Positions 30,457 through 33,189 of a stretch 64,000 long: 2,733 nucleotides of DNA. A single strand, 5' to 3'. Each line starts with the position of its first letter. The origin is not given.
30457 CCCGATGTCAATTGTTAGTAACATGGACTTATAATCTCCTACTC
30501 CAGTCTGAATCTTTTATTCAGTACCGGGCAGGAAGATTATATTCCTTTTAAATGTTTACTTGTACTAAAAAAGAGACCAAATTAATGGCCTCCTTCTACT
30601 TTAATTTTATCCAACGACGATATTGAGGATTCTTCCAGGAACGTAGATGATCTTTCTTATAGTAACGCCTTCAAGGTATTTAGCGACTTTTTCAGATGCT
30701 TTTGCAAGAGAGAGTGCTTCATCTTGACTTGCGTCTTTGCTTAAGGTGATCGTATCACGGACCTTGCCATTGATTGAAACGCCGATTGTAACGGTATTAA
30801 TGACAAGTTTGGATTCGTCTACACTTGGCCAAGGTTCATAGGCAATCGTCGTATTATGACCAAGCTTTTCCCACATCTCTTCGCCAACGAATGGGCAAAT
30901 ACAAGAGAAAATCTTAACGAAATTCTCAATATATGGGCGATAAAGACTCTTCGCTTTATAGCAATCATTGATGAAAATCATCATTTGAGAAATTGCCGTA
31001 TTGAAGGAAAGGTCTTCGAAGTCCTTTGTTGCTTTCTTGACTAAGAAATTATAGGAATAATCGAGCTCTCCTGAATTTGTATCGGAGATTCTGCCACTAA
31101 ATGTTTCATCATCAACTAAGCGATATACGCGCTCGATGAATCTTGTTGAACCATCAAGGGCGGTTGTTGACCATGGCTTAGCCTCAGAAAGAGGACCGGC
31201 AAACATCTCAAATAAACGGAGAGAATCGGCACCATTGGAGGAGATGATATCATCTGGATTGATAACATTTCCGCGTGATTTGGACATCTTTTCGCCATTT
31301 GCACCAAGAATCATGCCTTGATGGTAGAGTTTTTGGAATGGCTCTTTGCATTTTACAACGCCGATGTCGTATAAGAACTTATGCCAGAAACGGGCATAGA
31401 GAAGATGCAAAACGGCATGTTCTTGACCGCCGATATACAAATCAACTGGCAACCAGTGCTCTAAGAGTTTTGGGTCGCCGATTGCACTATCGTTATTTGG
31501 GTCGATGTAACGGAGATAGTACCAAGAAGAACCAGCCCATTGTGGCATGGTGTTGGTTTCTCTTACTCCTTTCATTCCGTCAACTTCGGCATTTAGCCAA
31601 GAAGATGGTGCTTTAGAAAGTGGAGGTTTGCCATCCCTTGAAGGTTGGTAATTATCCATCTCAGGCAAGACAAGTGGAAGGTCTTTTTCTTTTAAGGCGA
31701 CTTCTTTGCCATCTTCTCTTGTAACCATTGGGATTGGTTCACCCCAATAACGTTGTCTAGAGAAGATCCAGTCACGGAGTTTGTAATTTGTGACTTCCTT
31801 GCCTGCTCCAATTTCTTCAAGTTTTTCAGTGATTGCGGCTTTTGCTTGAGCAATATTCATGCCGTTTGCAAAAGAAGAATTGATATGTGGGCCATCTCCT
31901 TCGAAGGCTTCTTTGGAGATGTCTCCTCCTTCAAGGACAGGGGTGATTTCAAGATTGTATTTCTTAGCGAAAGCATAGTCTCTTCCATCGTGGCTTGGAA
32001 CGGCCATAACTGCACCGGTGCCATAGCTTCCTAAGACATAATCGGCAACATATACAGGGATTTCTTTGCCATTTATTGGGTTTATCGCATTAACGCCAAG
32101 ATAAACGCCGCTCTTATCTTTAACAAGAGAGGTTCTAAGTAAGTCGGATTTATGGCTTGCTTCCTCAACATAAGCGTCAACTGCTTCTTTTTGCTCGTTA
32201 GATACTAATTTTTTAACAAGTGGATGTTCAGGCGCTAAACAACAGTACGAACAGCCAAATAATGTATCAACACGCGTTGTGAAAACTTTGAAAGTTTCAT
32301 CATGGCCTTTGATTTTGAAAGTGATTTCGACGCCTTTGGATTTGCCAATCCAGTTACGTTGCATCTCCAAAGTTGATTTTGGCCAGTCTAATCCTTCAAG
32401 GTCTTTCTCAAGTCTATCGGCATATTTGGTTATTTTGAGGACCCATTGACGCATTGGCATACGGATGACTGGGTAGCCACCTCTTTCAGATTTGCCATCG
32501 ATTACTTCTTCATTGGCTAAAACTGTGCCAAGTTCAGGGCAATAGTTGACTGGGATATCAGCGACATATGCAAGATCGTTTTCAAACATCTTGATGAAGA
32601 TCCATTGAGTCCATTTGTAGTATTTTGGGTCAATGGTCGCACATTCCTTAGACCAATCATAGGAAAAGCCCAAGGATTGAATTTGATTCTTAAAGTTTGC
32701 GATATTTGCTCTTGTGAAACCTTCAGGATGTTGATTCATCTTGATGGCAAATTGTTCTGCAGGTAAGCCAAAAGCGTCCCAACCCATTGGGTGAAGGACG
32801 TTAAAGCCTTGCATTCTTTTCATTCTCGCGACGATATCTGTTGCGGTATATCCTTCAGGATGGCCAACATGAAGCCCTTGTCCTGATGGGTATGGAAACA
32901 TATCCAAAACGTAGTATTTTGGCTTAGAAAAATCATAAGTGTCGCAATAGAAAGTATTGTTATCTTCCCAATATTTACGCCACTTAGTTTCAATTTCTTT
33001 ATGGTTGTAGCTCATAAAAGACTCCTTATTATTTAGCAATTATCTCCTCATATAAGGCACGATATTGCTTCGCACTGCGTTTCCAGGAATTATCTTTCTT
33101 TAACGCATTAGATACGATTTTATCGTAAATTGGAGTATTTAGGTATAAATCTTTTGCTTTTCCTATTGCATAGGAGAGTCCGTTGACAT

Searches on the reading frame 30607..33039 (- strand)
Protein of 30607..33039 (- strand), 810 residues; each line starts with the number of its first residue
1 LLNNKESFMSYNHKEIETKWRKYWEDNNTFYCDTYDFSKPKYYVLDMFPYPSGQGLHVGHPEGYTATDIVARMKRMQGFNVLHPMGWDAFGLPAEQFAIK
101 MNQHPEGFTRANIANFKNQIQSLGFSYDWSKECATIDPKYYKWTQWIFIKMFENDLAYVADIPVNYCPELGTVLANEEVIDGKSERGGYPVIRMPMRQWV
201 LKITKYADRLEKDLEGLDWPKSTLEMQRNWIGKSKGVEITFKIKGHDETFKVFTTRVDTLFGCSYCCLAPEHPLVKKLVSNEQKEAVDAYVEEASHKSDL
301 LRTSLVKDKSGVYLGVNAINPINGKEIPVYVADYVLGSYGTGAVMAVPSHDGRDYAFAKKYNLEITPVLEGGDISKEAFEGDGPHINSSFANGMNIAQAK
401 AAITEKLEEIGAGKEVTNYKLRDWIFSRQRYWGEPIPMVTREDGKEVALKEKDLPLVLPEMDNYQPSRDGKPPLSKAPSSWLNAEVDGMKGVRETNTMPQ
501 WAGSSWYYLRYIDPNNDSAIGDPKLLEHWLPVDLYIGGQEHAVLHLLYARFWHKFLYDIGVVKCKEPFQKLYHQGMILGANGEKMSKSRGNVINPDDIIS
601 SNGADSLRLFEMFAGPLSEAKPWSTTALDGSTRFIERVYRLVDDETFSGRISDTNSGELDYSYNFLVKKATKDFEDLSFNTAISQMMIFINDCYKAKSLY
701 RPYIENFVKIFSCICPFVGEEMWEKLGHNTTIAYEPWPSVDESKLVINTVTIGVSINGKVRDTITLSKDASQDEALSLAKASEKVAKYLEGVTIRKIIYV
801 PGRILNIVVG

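Call 55: search_protein_families(library=pfam, proteins=[window:30607-33039:-], max_evalue=0.00001)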
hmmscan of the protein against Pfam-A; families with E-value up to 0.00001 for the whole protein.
window:30607-33039:- (810 aa): 4 families
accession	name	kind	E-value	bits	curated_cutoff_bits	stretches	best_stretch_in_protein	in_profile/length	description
PF13603.12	tRNA-synt_1_2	-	2.6e-64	216.6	25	1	228-408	1-185/185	Leucyl-tRNA synthetase, editing domain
PF00133.28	tRNA-synt_1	-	5.5e-52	177.3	22.7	2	20-232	2-226/414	tRNA synthetases class I (I, L, M and V)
PF09334.17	tRNA-synt_1g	-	1.5e-23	83.7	20.1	1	47-179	6-135/391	tRNA synthetases class I (M)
PF08264.19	Anticodon_1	-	2.7e-17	63.5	25.1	1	663-772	8-144/148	Anticodon-binding domain of tRNA ligase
